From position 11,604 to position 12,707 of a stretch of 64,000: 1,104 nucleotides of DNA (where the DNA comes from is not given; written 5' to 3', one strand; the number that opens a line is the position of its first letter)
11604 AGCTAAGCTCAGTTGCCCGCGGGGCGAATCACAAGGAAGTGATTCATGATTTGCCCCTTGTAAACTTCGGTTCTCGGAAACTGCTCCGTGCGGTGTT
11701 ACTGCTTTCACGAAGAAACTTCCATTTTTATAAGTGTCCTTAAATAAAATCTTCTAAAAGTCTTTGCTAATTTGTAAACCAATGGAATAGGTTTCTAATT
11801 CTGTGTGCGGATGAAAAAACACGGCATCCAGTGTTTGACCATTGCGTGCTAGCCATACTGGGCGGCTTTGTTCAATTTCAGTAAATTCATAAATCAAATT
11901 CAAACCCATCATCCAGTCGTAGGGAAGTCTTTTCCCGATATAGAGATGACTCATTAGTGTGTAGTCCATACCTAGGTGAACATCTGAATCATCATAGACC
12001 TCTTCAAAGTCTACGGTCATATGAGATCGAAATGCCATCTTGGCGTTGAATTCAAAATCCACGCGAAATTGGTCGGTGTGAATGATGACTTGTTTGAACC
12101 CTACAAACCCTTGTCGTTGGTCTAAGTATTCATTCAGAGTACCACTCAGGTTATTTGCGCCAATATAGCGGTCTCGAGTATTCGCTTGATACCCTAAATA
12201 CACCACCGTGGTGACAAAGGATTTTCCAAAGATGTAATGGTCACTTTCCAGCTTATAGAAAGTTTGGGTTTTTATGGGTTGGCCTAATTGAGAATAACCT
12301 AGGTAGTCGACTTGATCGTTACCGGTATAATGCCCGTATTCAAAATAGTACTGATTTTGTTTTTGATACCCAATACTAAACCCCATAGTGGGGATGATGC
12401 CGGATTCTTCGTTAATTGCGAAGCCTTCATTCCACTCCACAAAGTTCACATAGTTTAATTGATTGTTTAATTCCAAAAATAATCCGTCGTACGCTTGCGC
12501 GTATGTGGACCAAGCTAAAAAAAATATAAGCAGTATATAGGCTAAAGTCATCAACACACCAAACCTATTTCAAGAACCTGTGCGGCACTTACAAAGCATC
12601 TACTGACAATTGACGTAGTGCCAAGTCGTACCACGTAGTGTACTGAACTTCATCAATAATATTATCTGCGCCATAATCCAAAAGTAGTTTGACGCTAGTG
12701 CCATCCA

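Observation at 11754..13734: AT-rich lipoprotein plus outer-membrane beta-barrel gene pair inserted between parB and the atp operon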

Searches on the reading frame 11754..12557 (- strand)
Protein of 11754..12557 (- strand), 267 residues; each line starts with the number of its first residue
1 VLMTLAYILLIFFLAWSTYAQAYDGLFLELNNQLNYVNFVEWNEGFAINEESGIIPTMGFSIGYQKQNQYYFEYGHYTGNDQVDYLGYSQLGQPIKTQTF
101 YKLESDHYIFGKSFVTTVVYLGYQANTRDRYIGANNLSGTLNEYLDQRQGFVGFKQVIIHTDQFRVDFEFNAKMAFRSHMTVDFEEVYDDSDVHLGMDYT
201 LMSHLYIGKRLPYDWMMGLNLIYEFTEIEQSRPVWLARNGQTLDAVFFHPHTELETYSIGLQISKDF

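Call 3: search_protein_families(library=pfam, proteins=[window:11754-12557:-], max_evalue=1)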
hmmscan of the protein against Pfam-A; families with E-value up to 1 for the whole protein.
window:11754-12557:- (267 aa): 1 family
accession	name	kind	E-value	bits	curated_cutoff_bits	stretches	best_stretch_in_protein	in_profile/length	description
PF22459.2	PrgX_C_TPR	-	0.053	13.8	27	1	171-208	30-67/190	Pheromone cCF10 receptor, C-terminal TPR region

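Call 4: search_protein_families(library=ncbifam, proteins=[window:11754-12557:-], max_evalue=1)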
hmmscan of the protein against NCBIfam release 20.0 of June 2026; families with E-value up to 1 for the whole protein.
window:11754-12557:- (267 aa): 1 family
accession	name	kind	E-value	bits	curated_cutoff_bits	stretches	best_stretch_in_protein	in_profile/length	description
NF041437.1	TfpZ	superfamily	0.18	11.5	200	1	220-246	82-108/240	TfpX/TfpZ family type IV pilin accessory protein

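Call 6: find_homologous_proteins(query=window:11754-12557:-, max_evalue=0.001)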
Query window:11754-12557:- (267 aa): 6 proteins with E <= 0.001 among 176 candidates.
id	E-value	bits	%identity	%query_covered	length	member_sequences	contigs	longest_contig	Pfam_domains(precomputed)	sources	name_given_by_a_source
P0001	2.3e-159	547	90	99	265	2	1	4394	-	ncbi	-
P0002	4.5e-101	356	62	97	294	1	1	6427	-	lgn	-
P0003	1.0e-98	349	59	100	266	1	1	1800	-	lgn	-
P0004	2.8e-98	347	58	100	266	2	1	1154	-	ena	-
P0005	4.0e-94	333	55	100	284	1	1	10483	-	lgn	-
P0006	2.2e-89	318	54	97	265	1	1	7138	-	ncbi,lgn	-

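Call 9: find_encoding_contigs(protein=P0002, flank=10000, max_places=3)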
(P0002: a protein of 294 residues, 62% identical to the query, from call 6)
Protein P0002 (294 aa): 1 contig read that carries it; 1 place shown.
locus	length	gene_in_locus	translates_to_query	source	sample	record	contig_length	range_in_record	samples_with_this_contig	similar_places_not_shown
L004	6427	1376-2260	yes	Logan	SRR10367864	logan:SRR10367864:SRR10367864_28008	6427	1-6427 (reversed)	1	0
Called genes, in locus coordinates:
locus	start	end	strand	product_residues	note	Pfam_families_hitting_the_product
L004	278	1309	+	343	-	-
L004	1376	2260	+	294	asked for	-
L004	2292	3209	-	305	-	PF02195:ParB_N, PF17762:HTH_ParB, PF23552:ParB_C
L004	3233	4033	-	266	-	PF00142:Fer4_NifH (weak), PF01656:CbiA, PF02374:ArsA_ATPase (weak), PF06564:CBP_BcsQ, PF09140:MipZ, PF10609:ParA, PF13614:AAA_31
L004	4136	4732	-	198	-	PF02527:GidB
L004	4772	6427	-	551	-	?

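Call 10: find_encoding_contigs(protein=P0005, flank=10000, max_places=3)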
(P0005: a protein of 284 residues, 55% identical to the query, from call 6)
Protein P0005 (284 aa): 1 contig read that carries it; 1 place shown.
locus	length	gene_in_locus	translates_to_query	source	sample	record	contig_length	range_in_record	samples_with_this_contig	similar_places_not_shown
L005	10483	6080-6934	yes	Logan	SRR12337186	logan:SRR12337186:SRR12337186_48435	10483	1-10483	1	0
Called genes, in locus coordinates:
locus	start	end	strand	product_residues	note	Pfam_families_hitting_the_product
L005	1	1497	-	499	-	?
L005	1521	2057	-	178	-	PF00213:OSCP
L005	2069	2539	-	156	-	PF00430:ATP-synt_B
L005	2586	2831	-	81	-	PF00137:ATP-synt_C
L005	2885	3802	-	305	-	PF00119:ATP-synt_A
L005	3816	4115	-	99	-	PF03899:ATP-synt_I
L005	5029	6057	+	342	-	-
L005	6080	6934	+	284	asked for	-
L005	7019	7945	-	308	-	PF02195:ParB_N, PF17762:HTH_ParB, PF23552:ParB_C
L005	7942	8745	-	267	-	PF00142:Fer4_NifH (weak), PF01656:CbiA, PF02374:ArsA_ATPase (weak), PF06564:CBP_BcsQ, PF09140:MipZ, PF10609:ParA, PF13614:AAA_31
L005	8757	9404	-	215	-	PF02527:GidB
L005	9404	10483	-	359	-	?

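Call 12: find_encoding_contigs(protein=P0006, flank=10000, max_places=3)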
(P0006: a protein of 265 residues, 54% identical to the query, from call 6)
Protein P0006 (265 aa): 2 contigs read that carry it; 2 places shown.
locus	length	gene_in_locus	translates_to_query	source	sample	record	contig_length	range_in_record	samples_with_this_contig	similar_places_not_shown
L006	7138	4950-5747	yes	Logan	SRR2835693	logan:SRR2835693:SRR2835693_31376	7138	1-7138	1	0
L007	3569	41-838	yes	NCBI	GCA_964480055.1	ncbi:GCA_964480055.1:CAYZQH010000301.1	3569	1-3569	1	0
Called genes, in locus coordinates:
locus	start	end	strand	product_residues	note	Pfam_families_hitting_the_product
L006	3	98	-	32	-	?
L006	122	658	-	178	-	PF00213:OSCP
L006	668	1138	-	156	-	-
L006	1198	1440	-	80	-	PF00137:ATP-synt_C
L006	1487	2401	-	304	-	PF00119:ATP-synt_A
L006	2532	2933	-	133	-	PF03899:ATP-synt_I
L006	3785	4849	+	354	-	-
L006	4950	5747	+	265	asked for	-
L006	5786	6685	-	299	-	PF02195:ParB_N, PF17762:HTH_ParB, PF23552:ParB_C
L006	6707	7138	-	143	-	?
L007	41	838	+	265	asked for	-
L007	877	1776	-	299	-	PF02195:ParB_N, PF17762:HTH_ParB, PF23552:ParB_C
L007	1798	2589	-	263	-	PF00142:Fer4_NifH (weak), PF01656:CbiA, PF02374:ArsA_ATPase (weak), PF06564:CBP_BcsQ, PF09140:MipZ, PF10609:ParA, PF13614:AAA_31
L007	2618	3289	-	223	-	PF02527:GidB, PF13847:Methyltransf_31 (weak), PF13649:Methyltransf_25 (weak)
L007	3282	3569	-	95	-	?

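Call 13: find_encoding_contigs(protein=P0001, flank=10000, max_places=3)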
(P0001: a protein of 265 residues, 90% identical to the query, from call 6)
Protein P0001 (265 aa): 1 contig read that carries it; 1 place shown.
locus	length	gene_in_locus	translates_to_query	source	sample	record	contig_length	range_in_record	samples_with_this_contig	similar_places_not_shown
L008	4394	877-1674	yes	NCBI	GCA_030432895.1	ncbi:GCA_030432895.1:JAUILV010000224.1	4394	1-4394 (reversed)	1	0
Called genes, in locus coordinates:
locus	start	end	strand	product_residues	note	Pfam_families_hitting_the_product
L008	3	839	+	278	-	?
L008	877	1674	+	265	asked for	-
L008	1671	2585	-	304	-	PF02195:ParB_N, PF17762:HTH_ParB, PF23552:ParB_C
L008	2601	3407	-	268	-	PF00142:Fer4_NifH (weak), PF01656:CbiA, PF02374:ArsA_ATPase (weak), PF06564:CBP_BcsQ, PF09140:MipZ (faint), PF10609:ParA, PF13614:AAA_31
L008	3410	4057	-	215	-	PF02527:GidB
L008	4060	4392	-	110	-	?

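Call 15: find_related_loci(query=A1, collection=genome_contigs, flank=6000)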
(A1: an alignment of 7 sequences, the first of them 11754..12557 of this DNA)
Query A1 (267 aa) in genome_contigs; peptide patterns used: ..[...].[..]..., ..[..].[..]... (x = any residue, [..] = any of these).
98 stretches matched a pattern; 1 encode a relative of the query (tblastn E <= 1e-3); 1 distinct loci.
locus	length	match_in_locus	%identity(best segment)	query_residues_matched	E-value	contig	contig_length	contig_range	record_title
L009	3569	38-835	53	3-267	8e-97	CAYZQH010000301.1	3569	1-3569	MAG TPA_asm: uncultured Cellvibrionaceae bacterium isolate SRP065251_co2_79 genome assembly, contig: NODE_30585_length_3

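Call 28: predict_structure(alignment_id=A1)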
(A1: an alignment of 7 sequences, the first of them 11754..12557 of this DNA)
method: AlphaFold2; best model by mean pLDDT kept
length: 267 residues; sequences in the alignment: 7
mean_pLDDT: 78.8   pTM: 0.72
mean pLDDT of the five models: 78.8, 51.6, 48.5, 47.4, 43.0
residues with pLDDT >= 90: 82; 70-90: 112; 50-70: 63; < 50: 10
segments of 3 or more residues with pLDDT < 50: 15-21
pLDDT, mean of each block of 10 residues (from residue 1): 65 46 77 85 71 82 90 91 61 61 90 90 87 60 83 91 90 84 67 71 94 88 87 73 71 88 88
secondary structure, 60 per line:
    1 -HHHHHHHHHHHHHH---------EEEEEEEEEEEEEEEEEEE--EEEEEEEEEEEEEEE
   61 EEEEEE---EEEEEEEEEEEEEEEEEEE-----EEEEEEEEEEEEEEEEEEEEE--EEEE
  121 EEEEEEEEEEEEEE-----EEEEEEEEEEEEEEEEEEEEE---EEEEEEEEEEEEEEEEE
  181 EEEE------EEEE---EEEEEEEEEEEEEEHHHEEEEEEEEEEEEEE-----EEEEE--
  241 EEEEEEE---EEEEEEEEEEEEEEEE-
elements in order: H2-15 E25-43 E46-66 E70-88 E94-114 E117-134 E140-160 E164-184 E191-194 E198-211 E215-228 E234-238 E241-247 E251-266
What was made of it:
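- Only one of the five AF2 barrel models was confident (78.8, against 43-52 for the others; call 28).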

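Call 31: search_protein_representatives(alignment_id=A1)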
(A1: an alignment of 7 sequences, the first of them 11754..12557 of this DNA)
Query: 7 sequences, 265 profile positions. Proteins with E-value up to 0.001 (for the whole library): 95; up to 1e-10: 18; up to 1e-30: 1. The best 95 are listed.
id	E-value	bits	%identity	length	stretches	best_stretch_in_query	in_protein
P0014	1.5e-99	349.0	-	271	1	6-265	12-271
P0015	2.0e-29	119.1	-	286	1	12-265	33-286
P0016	8.2e-28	113.9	-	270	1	14-265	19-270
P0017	1.5e-26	109.8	-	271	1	14-265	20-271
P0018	1.3e-25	106.7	-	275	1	24-265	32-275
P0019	3.2e-25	105.4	-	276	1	6-262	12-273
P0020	1.2e-23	100.2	-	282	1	25-265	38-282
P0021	1.5e-21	93.3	-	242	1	26-265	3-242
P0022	5.0e-21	91.6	-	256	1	32-265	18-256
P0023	2.4e-18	82.8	-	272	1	7-264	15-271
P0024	1.1e-17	80.7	-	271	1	29-265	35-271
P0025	1.5e-17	80.2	-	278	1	25-265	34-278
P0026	2.7e-17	79.4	-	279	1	8-265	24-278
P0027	6.4e-17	78.2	-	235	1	34-257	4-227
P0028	2.2e-13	66.6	-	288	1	4-260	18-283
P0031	4.2e-11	59.1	-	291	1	6-265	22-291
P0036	3.2e-09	52.9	-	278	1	12-265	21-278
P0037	3.5e-09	52.8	-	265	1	8-265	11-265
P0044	2.4e-08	50.0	-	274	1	31-265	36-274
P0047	7.0e-08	48.5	-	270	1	12-265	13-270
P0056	2.4e-07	46.8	-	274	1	12-265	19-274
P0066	1.3e-06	44.4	-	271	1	12-265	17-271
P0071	3.2e-06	43.1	-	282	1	10-265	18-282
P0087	5.4e-05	39.1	-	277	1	22-265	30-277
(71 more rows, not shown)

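Call 35: search_protein_families(library=pfam, alignment_id=A4, max_evalue=0.01)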
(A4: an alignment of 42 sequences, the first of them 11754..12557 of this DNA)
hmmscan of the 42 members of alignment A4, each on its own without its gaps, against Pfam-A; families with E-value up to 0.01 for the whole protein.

A. member 1, window:11754-12557:- (267 aa): 0 families

B. families by the number of members that match (of 42 scanned): 4 families
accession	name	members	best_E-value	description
PF13505.12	OMP_b-brl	9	5e-09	Outer membrane protein beta-barrel domain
PF03797.25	Autotransporter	3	0.00061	Autotransporter beta-domain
PF12099.14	DUF3575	1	9.9e-05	Protein of unknown function (DUF3575)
PF04338.18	DUF481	1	0.0031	Protein of unknown function, DUF481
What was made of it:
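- On Outer-membrane beta-barrel superfamily (Pfam clan MBB; PF13505 OMP_b-brl): Among the 42 aligned members (the window protein plus 41 relatives), 9 hit PF13505, best E 5e-9 (call 35).
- On OpcA family (PF07239): No Pfam hit for the window protein or its 41 aligned relatives (calls 3, 35).
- On Omptin proteases (PF01278): No Pfam hit (calls 3, 35).
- On Slam / DUF560 surface-lipoprotein translocon: The 246-residue mature protein is entirely a 10-stranded barrel (calls 3, 28, 35).
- Closest known: OpcA outer-membrane adhesin/invasin of Neisseria meningitidis. Different: Sequence identity is 9-11%, and neither the window protein nor 41 relatives hit the OpcA Pfam family (calls 3, 35).
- Closest known: Slam. 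Different: This barrel has 10 strands, no extra domain and no DUF560 hit (calls 3, 28, 35).
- There is no hit to Omptin or any enzyme family (calls 3, 4, 35). Small OMP_b-brl proteins are often stand-alone (call 35).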

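Call 36: search_solved_structures(query=A4, max_evalue=10)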
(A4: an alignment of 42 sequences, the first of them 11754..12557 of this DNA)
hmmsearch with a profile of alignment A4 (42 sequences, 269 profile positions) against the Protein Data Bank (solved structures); distinct sequences matched with E-value up to 10: 3.
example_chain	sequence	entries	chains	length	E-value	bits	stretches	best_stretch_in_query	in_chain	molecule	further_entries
1k24_A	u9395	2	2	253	0.058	15.7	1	200-265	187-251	outer membrane protein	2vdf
9zcw_1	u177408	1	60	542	0.15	14.3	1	147-188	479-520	Engineered AAV2 capsid protein VP3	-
9lgj_A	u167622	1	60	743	0.24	13.7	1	147-188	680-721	Capsid protein VP1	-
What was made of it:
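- On OpcA family (PF07239): The profile against 1k24 reaches only E 0.058 (call 36).
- Closest known: OpcA outer-membrane adhesin/invasin of Neisseria meningitidis. Same: It is also the only PDB sequence that comes near the family profile (E 0.058, C-terminal 65 residues; call 36).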

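Call 38: find_encoding_contigs(protein=P0014, flank=8000, max_places=3)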
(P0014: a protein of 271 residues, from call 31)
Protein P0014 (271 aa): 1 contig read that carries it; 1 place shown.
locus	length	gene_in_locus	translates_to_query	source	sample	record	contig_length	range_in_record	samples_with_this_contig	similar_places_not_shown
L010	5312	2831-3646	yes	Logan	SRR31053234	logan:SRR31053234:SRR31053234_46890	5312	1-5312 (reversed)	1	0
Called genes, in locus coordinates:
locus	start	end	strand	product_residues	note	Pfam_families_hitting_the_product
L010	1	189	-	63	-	?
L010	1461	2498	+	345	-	-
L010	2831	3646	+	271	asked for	-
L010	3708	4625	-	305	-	PF02195:ParB_N, PF17762:HTH_ParB, PF23552:ParB_C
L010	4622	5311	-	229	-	?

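Call 39: find_encoding_contigs(protein=P0015, flank=8000, max_places=3)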
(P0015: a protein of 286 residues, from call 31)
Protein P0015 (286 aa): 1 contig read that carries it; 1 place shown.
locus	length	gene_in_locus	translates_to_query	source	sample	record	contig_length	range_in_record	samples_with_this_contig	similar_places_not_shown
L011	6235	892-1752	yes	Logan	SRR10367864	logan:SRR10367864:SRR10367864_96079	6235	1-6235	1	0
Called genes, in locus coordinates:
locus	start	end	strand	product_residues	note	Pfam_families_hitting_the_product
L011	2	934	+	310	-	?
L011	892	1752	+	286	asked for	-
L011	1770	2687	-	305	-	PF02195:ParB_N, PF17762:HTH_ParB, PF23552:ParB_C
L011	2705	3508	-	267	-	PF00142:Fer4_NifH (weak), PF01656:CbiA, PF02374:ArsA_ATPase (weak), PF06564:CBP_BcsQ, PF09140:MipZ, PF10609:ParA, PF13614:AAA_31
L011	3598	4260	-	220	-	PF02527:GidB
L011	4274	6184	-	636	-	PF01134:GIDA, PF12831:FAD_oxidored (weak), PF21680:GIDA_C_1st, PF13932:SAM_GIDA_C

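Call 45: find_encoding_contigs(protein=P0016, flank=8000, max_places=2)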
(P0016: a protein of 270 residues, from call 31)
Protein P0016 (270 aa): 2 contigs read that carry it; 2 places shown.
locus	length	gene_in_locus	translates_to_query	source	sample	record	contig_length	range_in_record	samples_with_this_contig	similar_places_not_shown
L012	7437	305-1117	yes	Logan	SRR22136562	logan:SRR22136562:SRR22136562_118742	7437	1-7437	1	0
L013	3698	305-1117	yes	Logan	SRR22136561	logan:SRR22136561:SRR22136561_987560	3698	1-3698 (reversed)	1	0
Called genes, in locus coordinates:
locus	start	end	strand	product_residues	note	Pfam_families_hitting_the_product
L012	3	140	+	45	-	?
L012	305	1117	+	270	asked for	-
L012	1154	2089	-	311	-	PF02195:ParB_N, PF17762:HTH_ParB, PF23552:ParB_C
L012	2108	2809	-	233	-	PF01656:CbiA, PF13614:AAA_31, PF06564:CBP_BcsQ (faint)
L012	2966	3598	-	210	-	PF02527:GidB, PF13847:Methyltransf_31 (weak)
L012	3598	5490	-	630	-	PF01134:GIDA, PF12831:FAD_oxidored, PF21680:GIDA_C_1st, PF13932:SAM_GIDA_C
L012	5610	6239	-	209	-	PF22016:DUF6933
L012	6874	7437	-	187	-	?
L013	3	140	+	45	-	?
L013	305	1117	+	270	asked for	-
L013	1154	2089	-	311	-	PF02195:ParB_N, PF17762:HTH_ParB, PF23552:ParB_C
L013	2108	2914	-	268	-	PF00142:Fer4_NifH (weak), PF01656:CbiA, PF02374:ArsA_ATPase (weak), PF06564:CBP_BcsQ, PF09140:MipZ (faint), PF10609:ParA, PF13614:AAA_31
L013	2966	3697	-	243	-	?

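Call 46: find_encoding_contigs(protein=P0019, flank=8000, max_places=2)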
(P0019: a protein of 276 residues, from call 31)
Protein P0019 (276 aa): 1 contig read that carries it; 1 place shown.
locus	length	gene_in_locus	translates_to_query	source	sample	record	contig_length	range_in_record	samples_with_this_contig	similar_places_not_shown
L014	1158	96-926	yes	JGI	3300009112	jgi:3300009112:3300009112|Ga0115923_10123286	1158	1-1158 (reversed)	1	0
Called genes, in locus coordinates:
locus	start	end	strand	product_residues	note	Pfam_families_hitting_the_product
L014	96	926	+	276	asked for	-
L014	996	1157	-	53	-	?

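Call 55: list_cluster_members(proteins=[P0001, P0006, P0007, P0017, P0018, P0020, P0021, P0022, P0023, P0024])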
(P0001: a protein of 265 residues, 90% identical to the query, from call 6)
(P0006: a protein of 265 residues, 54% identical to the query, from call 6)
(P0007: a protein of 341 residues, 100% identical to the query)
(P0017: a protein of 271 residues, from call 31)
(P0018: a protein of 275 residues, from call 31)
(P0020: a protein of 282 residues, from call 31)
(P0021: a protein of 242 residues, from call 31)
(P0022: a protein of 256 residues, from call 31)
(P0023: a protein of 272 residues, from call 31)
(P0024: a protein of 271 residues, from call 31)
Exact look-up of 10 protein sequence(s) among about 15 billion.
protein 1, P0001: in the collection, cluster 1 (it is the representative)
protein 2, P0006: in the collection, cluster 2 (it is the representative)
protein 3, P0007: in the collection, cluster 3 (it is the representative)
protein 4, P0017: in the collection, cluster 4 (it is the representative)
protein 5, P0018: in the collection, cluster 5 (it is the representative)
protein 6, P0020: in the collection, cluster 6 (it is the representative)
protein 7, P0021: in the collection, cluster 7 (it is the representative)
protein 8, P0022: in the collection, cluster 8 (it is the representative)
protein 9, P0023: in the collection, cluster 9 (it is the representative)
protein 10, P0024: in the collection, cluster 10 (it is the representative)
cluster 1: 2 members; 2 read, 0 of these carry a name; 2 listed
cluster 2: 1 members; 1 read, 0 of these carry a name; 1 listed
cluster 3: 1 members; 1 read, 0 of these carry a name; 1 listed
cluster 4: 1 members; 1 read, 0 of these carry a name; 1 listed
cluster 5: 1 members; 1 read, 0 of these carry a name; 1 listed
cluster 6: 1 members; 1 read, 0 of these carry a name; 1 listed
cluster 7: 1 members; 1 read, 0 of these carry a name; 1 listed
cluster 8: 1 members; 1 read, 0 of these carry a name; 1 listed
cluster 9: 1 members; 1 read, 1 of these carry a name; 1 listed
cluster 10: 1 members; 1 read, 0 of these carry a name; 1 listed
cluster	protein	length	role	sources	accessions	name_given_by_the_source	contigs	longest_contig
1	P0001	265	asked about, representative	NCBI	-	-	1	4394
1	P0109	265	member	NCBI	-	-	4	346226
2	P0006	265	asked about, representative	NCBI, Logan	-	-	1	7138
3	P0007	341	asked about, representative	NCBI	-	-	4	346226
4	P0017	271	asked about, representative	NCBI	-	-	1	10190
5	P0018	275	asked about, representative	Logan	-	-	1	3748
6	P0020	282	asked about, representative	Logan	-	-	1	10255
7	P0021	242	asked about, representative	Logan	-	-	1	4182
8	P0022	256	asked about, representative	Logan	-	-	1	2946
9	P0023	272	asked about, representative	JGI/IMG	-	hypothetical protein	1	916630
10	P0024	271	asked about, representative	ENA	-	-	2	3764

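Call 56: find_encoding_contigs(protein=P0023, flank=8000, max_places=2)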
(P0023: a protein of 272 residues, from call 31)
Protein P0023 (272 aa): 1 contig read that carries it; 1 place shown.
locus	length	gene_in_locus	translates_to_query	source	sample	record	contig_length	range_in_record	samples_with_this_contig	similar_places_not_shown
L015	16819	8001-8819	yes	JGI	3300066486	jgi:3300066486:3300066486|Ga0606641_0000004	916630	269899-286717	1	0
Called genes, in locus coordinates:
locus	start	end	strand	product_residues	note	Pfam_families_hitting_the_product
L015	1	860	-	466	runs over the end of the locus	PF02874:ATP-synt_ab_N, PF00006:ATP-synt_ab, PF22919:ATP-synt_VA_C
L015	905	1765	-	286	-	PF00231:ATP-synt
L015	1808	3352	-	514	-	PF02874:ATP-synt_ab_N, PF00006:ATP-synt_ab, PF00306:ATP-synt_ab_C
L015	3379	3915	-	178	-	PF00213:OSCP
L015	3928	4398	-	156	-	-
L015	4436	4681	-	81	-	PF00137:ATP-synt_C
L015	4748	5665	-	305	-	PF00119:ATP-synt_A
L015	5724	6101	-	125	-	PF03899:ATP-synt_I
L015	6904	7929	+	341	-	-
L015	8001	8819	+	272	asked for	-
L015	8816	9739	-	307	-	PF02195:ParB_N, PF17762:HTH_ParB, PF23552:ParB_C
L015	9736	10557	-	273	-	PF00142:Fer4_NifH (weak), PF01656:CbiA, PF02374:ArsA_ATPase (weak), PF06564:CBP_BcsQ, PF09140:MipZ (faint), PF10609:ParA, PF13614:AAA_31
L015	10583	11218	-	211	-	PF13649:Methyltransf_25 (faint), PF02527:GidB, PF13847:Methyltransf_31 (weak)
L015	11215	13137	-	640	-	PF01134:GIDA, PF12831:FAD_oxidored, PF21680:GIDA_C_1st, PF13932:SAM_GIDA_C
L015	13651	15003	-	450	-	PF10396:TrmE_N, PF12631:MnmE_helical, PF01926:MMR_HSR1, PF02421:FeoB_N (weak)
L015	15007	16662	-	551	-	PF14849:YidC_periplas, PF02096:60KD_IMP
